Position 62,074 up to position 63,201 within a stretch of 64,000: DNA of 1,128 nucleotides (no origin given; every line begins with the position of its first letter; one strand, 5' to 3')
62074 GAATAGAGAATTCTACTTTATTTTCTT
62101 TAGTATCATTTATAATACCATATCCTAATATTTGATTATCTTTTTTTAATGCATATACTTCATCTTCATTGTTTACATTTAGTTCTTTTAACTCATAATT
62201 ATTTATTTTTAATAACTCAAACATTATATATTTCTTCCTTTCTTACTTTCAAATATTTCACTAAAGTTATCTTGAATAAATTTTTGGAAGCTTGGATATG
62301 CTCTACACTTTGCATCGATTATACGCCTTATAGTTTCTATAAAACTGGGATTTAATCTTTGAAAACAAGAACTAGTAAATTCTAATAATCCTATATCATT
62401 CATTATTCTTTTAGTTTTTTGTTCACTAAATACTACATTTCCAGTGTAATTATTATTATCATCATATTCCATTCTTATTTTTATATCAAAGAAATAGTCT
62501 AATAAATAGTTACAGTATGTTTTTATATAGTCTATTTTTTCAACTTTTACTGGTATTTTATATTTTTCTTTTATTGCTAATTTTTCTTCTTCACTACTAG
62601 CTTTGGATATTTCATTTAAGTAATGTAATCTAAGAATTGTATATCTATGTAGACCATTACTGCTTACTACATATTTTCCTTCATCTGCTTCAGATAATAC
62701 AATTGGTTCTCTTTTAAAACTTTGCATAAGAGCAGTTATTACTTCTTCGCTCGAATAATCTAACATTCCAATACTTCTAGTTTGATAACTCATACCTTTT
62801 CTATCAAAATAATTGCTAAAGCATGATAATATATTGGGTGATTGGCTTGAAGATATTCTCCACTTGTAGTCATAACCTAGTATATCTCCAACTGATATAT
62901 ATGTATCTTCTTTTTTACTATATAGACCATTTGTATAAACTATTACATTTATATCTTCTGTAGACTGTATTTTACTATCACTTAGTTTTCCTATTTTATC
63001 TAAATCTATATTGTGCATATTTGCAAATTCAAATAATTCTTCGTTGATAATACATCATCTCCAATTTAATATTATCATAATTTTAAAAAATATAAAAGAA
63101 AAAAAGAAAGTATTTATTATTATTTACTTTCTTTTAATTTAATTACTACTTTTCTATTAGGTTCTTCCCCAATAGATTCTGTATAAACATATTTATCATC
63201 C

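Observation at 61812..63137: Two-gene cassette (ParB/Srx-like protein + mini-GNAT) inserted into the conserved jag-mnmE junction, bracketed by direct repeats that duplicate the jag 3' end and terminator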

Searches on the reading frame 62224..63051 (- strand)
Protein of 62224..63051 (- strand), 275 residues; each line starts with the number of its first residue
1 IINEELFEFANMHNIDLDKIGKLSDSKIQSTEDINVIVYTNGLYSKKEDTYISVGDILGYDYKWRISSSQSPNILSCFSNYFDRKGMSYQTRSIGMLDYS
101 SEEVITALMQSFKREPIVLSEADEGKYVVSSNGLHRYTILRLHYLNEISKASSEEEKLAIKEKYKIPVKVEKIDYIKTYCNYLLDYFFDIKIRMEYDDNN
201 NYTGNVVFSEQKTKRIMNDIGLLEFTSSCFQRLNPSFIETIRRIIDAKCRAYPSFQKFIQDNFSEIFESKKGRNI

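Call 6: search_protein_families(library=pfam, proteins=[window:62224-63018:-], max_evalue=1)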
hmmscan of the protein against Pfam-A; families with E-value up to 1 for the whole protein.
window:62224-63018:- (264 aa): 0 families

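Call 7: search_protein_families(library=padloc, proteins=[window:62224-63018:-], max_evalue=1)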
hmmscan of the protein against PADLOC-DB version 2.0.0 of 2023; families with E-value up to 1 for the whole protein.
window:62224-63018:- (264 aa): 0 families

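Call 8: search_protein_families(library=ncbifam, proteins=[window:62224-63018:-], max_evalue=1)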
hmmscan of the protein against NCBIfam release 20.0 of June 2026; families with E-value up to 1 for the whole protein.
window:62224-63018:- (264 aa): 2 families
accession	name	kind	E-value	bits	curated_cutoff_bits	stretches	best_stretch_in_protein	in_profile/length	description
NF052340.1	hydrazine_beta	equivalog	0.014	14.5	560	1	101-153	272-325/372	hydrazine synthase subunit beta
NF052342.1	hydrazine_BC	exception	0.028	12.6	1250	1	103-155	280-333/690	hydrazine synthase subunit beta-gamma fusion subunit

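Call 9: search_protein_families(library=phrogs, proteins=[window:62224-63018:-], max_evalue=1)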
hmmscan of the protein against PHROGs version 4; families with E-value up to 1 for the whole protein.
window:62224-63018:- (264 aa): 1 family
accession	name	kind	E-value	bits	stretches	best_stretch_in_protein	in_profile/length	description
phrog_11838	-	DNA, RNA and nucleotide metabolism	0.02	15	1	55-151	126-223/420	clamp loader of DNA polymerase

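Call 10: find_homologous_proteins(query=window:62224-63018:-, max_evalue=0.01)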
Query window:62224-63018:- (264 aa): 33 proteins with E <= 0.01 among 322 candidates.
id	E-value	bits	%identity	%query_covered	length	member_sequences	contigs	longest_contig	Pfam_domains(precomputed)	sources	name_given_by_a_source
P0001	8.6e-167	571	99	100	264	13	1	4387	-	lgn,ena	-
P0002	1.5e-84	301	53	100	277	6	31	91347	-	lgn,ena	-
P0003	2.3e-77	278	51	97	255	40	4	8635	-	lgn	-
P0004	8.7e-73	263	48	100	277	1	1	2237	-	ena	-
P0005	4.2e-52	195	42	98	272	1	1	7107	-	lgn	-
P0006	1.1e-49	187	40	98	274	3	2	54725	-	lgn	-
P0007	4.1e-48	182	40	96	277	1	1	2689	-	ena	-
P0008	1.0e-46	178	47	67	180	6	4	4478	-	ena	-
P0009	1.5e-46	177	44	92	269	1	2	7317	-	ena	-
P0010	1.6e-46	177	40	99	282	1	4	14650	-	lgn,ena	-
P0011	1.8e-46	177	39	100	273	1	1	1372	-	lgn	-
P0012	3.1e-44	169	37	100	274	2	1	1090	-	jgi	-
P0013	1.6e-42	164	39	95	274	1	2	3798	-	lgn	-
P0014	3.4e-42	163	41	97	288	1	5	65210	-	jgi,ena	-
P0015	4.0e-42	163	39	96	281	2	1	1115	-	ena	-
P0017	6.3e-41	159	42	93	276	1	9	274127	-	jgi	-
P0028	3.6e-34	136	35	99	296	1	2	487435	-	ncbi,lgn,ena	-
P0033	5.9e-22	96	31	86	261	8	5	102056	-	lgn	-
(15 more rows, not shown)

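Call 14: search_solved_structures(query=A2, max_evalue=10, show_alignments=3)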
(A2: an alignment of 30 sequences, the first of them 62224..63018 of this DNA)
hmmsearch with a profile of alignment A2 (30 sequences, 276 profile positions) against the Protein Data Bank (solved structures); distinct sequences matched with E-value up to 10: 3.
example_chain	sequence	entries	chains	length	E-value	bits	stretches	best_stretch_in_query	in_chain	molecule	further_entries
5uje_A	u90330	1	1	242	0.017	17.5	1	106-139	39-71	SbnI protein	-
7ll8_C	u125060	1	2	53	1.2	11.5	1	92-139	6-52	RFX-V1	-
2uyj_A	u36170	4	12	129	1.4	11.2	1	51-91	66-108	PROTEIN TDCF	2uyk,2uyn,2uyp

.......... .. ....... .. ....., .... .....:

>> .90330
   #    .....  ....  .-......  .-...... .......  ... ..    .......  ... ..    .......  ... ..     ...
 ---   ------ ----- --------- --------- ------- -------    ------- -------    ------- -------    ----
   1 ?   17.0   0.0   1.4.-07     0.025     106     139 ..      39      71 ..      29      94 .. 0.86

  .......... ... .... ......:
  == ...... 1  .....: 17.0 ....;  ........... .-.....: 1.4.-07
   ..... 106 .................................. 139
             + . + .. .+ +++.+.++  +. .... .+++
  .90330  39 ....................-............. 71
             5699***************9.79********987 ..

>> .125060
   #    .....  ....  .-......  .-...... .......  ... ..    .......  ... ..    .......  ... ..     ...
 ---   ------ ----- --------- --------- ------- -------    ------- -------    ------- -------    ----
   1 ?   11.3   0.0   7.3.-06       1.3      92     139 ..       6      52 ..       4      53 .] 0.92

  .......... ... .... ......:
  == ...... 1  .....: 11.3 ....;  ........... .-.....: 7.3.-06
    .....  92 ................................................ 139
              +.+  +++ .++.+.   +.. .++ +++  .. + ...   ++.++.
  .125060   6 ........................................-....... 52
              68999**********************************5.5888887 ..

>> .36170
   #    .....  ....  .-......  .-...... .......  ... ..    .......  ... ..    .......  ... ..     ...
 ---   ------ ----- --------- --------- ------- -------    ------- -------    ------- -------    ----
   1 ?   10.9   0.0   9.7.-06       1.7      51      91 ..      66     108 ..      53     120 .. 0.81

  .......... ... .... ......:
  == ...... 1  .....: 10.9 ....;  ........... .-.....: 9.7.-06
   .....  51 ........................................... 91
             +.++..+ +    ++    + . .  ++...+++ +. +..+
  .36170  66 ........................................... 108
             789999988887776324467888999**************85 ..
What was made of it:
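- SbnI '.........' aligns at E 0.017 (call 14).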

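Call 15: find_encoding_contigs(protein=P0002, flank=6000, max_places=4)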
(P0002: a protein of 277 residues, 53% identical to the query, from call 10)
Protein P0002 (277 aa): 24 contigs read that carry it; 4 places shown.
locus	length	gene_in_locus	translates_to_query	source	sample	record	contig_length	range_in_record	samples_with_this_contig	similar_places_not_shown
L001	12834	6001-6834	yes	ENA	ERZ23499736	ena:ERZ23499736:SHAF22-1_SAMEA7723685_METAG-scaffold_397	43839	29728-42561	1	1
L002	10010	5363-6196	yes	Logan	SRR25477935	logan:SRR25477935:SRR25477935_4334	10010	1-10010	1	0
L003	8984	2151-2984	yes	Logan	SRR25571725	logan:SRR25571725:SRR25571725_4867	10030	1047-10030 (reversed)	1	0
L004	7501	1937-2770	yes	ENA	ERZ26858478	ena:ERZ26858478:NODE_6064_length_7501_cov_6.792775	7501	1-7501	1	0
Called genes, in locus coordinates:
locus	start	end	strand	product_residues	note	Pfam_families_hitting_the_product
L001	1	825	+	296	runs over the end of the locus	PF17761:DUF1016_N, PF06250:YhcG_C, PF13588:HSDR_N_2 (faint)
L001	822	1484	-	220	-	PF02517:Rce1-like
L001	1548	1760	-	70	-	PF00313:CSD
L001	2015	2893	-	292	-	PF02195:ParB_N, PF17762:HTH_ParB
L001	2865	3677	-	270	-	PF00142:Fer4_NifH (weak), PF01656:CbiA, PF02374:ArsA_ATPase, PF06564:CBP_BcsQ, PF09140:MipZ (faint), PF10609:ParA, PF13614:AAA_31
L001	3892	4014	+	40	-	PF00468:Ribosomal_L34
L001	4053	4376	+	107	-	PF00825:Ribonuclease_P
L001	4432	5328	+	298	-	PF02096:60KD_IMP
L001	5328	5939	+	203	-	PF14804:Jag_N (weak), PF07650:KH_2 (weak), PF13083:KH_KhpA-B, PF01424:R3H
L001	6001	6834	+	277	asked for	-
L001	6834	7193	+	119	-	PF00583:Acetyltransf_1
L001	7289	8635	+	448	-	PF10396:TrmE_N, PF12631:MnmE_helical, PF01926:MMR_HSR1, PF02421:FeoB_N, PF08477:Roc (faint)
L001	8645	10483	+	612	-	PF00890:FAD_binding_2 (faint), PF01134:GIDA, PF21680:GIDA_C_1st, PF13932:SAM_GIDA_C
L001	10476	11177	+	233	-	PF02527:GidB, PF13847:Methyltransf_31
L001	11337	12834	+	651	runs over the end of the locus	PF00501:AMP-binding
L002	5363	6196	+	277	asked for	-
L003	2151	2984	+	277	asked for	-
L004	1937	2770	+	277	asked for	-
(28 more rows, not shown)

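Call 16: find_encoding_contigs(protein=P0028, flank=6000, max_places=3)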
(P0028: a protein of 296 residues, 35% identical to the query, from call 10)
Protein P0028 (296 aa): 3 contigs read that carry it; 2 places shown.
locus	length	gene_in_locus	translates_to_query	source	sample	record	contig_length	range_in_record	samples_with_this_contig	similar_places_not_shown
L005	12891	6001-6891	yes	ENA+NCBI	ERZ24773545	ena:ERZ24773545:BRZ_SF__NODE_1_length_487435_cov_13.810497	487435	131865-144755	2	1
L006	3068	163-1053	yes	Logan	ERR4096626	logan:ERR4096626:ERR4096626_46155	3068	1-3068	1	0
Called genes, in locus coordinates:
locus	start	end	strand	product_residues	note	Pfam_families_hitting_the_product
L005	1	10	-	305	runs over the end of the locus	PF02129:Peptidase_S15 (faint), PF12146:Hydrolase_4 (weak), PF00561:Abhydrolase_1, PF12697:Abhydrolase_6 (faint), PF00326:Peptidase_S9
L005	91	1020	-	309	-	-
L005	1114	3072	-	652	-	PF00456:Transketolase_N, PF13292:DXP_synthase_N (faint), PF02779:Transket_pyr, PF02780:Transketolase_C, PF22613:Transketolase_C_1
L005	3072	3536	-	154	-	PF01202:SKI (weak)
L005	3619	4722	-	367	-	PF23023:Anti-Pycsar_Apyc1, PF00753:Lactamase_B, PF19583:ODP (weak), PF12706:Lactamase_B_2 (weak), PF16661:Lactamase_B_6, PF00753:Lactamase_B (weak)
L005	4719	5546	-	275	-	PF01734:Patatin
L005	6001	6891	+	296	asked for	-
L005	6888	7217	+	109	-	PF00583:Acetyltransf_1 (weak)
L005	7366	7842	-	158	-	PF12682:Flavodoxin_4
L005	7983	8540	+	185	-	PF00293:NUDIX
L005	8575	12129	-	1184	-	PF04997:RNA_pol_Rpb1_1, PF00623:RNA_pol_Rpb1_2, PF04983:RNA_pol_Rpb1_3, PF05000:RNA_pol_Rpb1_4, PF04998:RNA_pol_Rpb1_5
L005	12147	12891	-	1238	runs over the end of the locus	PF04563:RNA_pol_Rpb2_1, PF04561:RNA_pol_Rpb2_2, PF04565:RNA_pol_Rpb2_3, PF10385:RNA_pol_Rpb2_45, PF00562:RNA_pol_Rpb2_6, PF04560:RNA_pol_Rpb2_7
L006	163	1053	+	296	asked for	-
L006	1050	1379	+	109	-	PF00583:Acetyltransf_1 (weak)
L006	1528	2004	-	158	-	PF12682:Flavodoxin_4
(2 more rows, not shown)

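Call 17: find_encoding_contigs(protein=P0017, flank=6000, max_places=3)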
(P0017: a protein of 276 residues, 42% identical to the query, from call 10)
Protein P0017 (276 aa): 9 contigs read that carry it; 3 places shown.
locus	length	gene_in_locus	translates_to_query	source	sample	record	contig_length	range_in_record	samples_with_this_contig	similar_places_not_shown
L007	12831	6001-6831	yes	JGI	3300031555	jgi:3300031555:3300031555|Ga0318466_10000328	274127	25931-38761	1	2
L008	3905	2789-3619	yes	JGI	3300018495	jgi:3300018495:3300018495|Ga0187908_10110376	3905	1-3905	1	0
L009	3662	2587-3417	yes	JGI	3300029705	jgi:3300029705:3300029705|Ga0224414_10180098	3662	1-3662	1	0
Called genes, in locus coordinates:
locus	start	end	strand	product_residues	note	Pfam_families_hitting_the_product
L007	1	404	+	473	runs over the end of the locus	PF01266:DAO, PF13738:Pyr_redox_3 (faint), PF00355:Rieske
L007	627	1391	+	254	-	-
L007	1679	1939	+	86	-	PF04232:SpoVS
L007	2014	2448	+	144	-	PF01592:NifU_N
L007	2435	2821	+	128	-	-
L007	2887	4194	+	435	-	PF19295:SufBD_N, PF01458:SUFBD_core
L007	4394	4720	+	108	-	PF00436:SSB, PF01336:tRNA_anti-codon (weak)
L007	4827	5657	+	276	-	-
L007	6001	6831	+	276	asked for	-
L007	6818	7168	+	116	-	PF00583:Acetyltransf_1, PF13508:Acetyltransf_7 (weak)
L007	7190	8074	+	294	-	PF01545:Cation_efflux, PF16916:ZT_dimer (weak)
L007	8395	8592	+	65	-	PF01192:RNA_pol_Rpb6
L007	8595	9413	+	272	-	PF03631:Virul_fac_BrkB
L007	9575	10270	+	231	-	PF01048:PNP_UDP_1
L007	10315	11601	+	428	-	PF05193:Peptidase_M16_C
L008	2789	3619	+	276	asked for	-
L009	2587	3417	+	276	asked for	-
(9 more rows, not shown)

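Call 19: predict_structure(alignment_id=A2)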
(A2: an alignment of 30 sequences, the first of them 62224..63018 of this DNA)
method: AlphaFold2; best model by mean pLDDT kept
length: 264 residues; sequences in the alignment: 30
mean_pLDDT: 89.5   pTM: 0.85
mean pLDDT of the five models: 89.5, 89.4, 88.8, 88.8, 88.5
residues with pLDDT >= 90: 183; 70-90: 64; 50-70: 13; < 50: 4
segments of 3 or more residues with pLDDT < 50: 261-264
pLDDT, mean of each block of 10 residues (from residue 1): 80 92 96 94 94 75 81 65 84 91 95 94 90 95 96 97 97 96 94 91 94 96 90 94 95 80 40
secondary structure, 60 per line:
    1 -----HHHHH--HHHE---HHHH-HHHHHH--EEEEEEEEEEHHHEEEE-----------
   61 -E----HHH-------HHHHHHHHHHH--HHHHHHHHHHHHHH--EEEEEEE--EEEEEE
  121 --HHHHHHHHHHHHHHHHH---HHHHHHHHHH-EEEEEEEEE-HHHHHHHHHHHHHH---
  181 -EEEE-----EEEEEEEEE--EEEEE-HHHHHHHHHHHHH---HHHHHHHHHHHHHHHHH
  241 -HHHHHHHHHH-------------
elements in order: H6-10 H20-23 H25-30 E33-42 E46-49 H77-87 H90-103 E106-112 E115-120 H123-139 H143-152 E154-162 H164-177 E182-185 E191-199 E202-206 H208-220 H224-240 H242-251
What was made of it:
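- On ParB/Srx superfamily: The AF2 element order is E106-112, E115-120, H123-139, H143-152, E154-162 (call 19).
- Closest known: ParB/Srx. Same: The secondary-structure order fits the fold (call 19).
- The AF2 model is confident (call 19).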

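Call 21: find_encoding_contigs(protein=P0033, flank=6000, max_places=3)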
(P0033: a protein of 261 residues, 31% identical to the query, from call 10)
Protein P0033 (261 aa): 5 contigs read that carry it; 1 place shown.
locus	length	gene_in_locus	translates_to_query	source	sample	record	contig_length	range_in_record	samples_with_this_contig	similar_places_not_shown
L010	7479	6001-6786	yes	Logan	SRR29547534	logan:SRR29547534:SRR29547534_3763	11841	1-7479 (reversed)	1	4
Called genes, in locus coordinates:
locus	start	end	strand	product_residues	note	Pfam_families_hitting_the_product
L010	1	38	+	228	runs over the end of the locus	PF08032:SpoU_sub_bind, PF00588:SpoU_methylase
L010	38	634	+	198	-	PF04542:Sigma70_r2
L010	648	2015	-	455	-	PF01225:Mur_ligase, PF08245:Mur_ligase_M, PF02875:Mur_ligase_C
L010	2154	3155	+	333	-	-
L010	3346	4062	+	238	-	-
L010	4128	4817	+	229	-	PF00300:His_Phos_1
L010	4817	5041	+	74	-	PF04266:ASCH (weak)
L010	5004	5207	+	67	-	-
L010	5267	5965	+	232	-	PF06541:ABC_trans_CmpB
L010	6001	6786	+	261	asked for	-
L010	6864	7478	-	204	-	?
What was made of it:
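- At least one X gene lacks a downstream GNAT (L010, call 21).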

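Call 22: find_encoding_contigs(protein=P0014, flank=6000, max_places=3)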
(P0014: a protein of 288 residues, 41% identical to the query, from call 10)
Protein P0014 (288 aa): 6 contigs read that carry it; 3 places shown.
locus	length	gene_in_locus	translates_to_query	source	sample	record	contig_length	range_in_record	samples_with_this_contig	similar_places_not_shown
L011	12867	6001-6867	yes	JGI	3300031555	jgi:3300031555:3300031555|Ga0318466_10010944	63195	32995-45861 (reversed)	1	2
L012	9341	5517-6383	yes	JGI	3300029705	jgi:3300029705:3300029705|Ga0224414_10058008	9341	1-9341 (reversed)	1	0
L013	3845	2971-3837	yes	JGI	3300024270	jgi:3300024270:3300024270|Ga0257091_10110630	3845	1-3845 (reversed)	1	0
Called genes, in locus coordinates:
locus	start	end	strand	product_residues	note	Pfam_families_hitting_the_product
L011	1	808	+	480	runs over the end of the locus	PF02934:GatB_N, PF02637:GatB_Yqey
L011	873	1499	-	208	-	PF00005:ABC_tran, PF02463:SMC_N (weak)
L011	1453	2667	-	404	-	PF00664:ABC_membrane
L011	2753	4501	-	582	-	PF00664:ABC_membrane, PF00005:ABC_tran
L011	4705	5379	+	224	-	PF01467:CTP_transf_like (weak)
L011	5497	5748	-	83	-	-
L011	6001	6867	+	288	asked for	-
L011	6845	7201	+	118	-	PF00583:Acetyltransf_1 (weak), PF13673:Acetyltransf_10 (weak), PF13508:Acetyltransf_7 (faint)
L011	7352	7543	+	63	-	PF01783:Ribosomal_L32p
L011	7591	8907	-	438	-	PF01554:MatE, PF01943:Polysacc_synt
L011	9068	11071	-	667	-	PF12229:PG_binding_4, PF04294:VanW, PF07501:G5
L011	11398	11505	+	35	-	-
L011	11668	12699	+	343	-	PF01300:Sua5_yciO_yrdC, PF03481:Sua5_C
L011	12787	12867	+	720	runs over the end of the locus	PF20224:DUF6583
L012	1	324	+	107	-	?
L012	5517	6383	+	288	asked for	-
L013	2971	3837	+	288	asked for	-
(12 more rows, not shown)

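Call 23: fold_search(model_id=the predicted structure, library=pdb)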
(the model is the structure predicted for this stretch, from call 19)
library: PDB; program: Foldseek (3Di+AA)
matches with E <= 10: 166; with E <= 0.001: 0
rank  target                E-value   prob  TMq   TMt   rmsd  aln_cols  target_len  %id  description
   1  1rc7_A                1.8e-01  0.11  0.13  0.15  17.1       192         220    9  Crystal structure of RNase III Mutant E110K from Aquifex Aeolicus complexed with ds-RNA at 2.15 Angstrom Resolution (released 2004-03-30)
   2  6ryk_B                4.0e-01  0.21  0.19  0.34  19.0       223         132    9  Crystal structure of the ParB-like protein PadC (released 2020-01-22)
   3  2ez6_A                4.0e-01  0.10  0.17  0.18  15.1       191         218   10  Crystal structure of Aquifex aeolicus RNase III (D44N) complexed with product of double-stranded RNA processing (released 2006-02-07)
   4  6ryk_A                4.2e-01  0.21  0.18  0.33  19.0       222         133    9  Crystal structure of the ParB-like protein PadC (released 2020-01-22)
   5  5k5d_B                5.0e-01  0.16  0.21  0.22  15.9       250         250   12  Structure of the C2221 form of Pnob8-like ParB-N domain (released 2016-06-15)
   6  7nfu_B                5.2e-01  0.35  0.20  0.24   9.1       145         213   14  Crystal structure of C-terminally truncated Geobacillus thermoleovorans nucleoid occlusion protein Noc (released 2021-02-17)
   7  7lj1_d                7.0e-01  0.08  0.11  0.20   7.3        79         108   15  Human Prx1-Srx Decameric Complex (released 2021-07-14)
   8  9dct_C                7.4e-01  0.25  0.11  0.13  10.6        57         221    9  Structure of the TelB-associated type VII secretion system chaperone SIR_0178 (released 2025-11-05)
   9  2i71_B                8.7e-01  0.06  0.13  0.10  22.7       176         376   13  Crystal structure of a Conserved Protein of Unknown Function from Sulfolobus solfataricus P2 (released 2006-10-03)
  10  8fnl_A                9.8e-01  0.03  0.10  0.10  14.6       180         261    8  Structure of E138K/Q148K HIV-1 intasome with Dolutegravir bound (released 2023-08-09)
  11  7nfu_A                1.2e+00  0.20  0.18  0.20  10.2       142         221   15  Crystal structure of C-terminally truncated Geobacillus thermoleovorans nucleoid occlusion protein Noc (released 2021-02-17)
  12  2i71_A                1.5e+00  0.05  0.14  0.11  22.7       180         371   11  Crystal structure of a Conserved Protein of Unknown Function from Sulfolobus solfataricus P2 (released 2006-10-03)
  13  1aok_A                1.7e+00  0.06  0.14  0.24  13.6       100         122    9  VIPOXIN COMPLEX (released 1998-01-21)
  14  9c29_H                1.7e+00  0.03  0.10  0.10  14.6       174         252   10  Hexadecamer of NL4-3 WT HIV-1 intasome (released 2025-06-25)
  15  9c29_D                1.9e+00  0.03  0.11  0.11  15.3       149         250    9  Hexadecamer of NL4-3 WT HIV-1 intasome (released 2025-06-25)
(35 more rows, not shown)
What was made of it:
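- On ParB/Srx superfamily: PadC, pNOB8 ParB-N, Noc and Srx are among the top 7 PDB hits (probability 0.08-0.35; call 23).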

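Call 24: search_protein_representatives(alignment_id=A2)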
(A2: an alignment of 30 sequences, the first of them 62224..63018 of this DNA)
Query: 30 sequences, 276 profile positions. Proteins with E-value up to 0.001 (for the whole library): 292; up to 1e-10: 235; up to 1e-30: 186. The best 150 are listed.
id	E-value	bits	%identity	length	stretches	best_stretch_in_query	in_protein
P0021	3.2e-102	357.8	-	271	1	1-273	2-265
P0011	1.6e-99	349.0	-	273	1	1-273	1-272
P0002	6.3e-97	340.4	-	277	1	1-272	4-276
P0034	2.5e-94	331.9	-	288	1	1-271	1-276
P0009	2.4e-93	328.7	-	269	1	1-272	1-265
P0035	3.1e-92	325.1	-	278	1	1-274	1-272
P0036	1.7e-90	319.3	-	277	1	2-271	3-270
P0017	5.7e-89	314.3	-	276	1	1-273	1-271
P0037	7.7e-86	304.1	-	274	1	1-267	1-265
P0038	3.7e-85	301.8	-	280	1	1-272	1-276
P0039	2.0e-84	299.4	-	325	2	1-232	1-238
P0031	7.5e-84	297.5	-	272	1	1-263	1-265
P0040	1.2e-82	293.6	-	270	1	1-272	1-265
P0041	3.7e-82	292.0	-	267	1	1-269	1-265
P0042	2.2e-81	289.5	-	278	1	1-271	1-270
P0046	3.5e-80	285.5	-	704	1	2-273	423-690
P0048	1.9e-77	276.5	-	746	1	2-270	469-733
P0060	2.4e-73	263.1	-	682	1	2-267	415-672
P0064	1.2e-71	257.5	-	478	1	3-271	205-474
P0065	2.7e-71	256.4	-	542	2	1-259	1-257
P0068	8.6e-71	254.7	-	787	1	2-271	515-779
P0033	2.8e-70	253.0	-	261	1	1-264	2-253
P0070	1.9e-69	250.3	-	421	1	4-267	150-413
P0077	5.3e-68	245.6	-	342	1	2-272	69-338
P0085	3.3e-66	239.7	-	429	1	4-266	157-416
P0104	9.5e-63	228.3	-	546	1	5-267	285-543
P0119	5.3e-61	222.6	-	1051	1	2-267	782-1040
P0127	3.5e-59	216.6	-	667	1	2-184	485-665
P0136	4.3e-57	209.8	-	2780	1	2-261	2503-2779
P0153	2.2e-51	191.0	-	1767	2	2-265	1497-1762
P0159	1.4e-48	181.8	-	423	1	1-196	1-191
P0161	5.4e-48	179.9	-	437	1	1-189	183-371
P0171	9.0e-46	172.6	-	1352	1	2-259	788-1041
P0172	1.2e-45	172.2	-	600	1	1-266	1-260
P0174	2.3e-45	171.3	-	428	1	4-268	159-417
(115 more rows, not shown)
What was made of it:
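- The whole X domain is the C-terminal or internal module of proteins of 546-2780 aa (call 24).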

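Call 25: search_protein_families(library=pfam, proteins=[P0046, P0048, P0060, P0068, P0119, P0153, P0171, P0064, P0070, P0104], max_evalue=0.01)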
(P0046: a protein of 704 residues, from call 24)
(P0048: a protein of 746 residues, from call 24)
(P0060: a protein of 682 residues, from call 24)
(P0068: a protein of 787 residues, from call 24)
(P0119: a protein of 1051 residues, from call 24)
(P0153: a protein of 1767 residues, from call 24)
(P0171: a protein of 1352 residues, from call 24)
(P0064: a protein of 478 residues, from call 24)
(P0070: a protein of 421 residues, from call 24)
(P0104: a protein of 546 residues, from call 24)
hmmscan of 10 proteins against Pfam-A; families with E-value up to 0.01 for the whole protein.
P0046 (704 aa): 0 families

P0048 (746 aa): 0 families

P0060 (682 aa): 0 families

P0068 (787 aa): 0 families

P0119 (1051 aa): 0 families

P0153 (1767 aa): 0 families

P0171 (1352 aa): 1 family
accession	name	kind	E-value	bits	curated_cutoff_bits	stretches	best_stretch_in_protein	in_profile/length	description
PF03496.20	ADPrib_exo_Tox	-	2.6e-26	92.6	23.4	1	1164-1336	9-194/196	ADP-ribosyltransferase exoenzyme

P0064 (478 aa): 0 families

P0070 (421 aa): 3 families
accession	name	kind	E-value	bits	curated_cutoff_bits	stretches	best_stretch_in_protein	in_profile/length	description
PF06810.17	Phage_scaffold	-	0.0016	18.9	35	1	81-143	4-66/170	Phage capsid assembly scaffolding protein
PF10975.14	DUF2802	-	0.0083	16.7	33.5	0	120-171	4-55/68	Protein of unknown function (DUF2802)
PF19634.4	DUF6137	-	0.0086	16.4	25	0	113-156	22-65/82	Family of unknown function (DUF6137)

P0104 (546 aa): 0 families
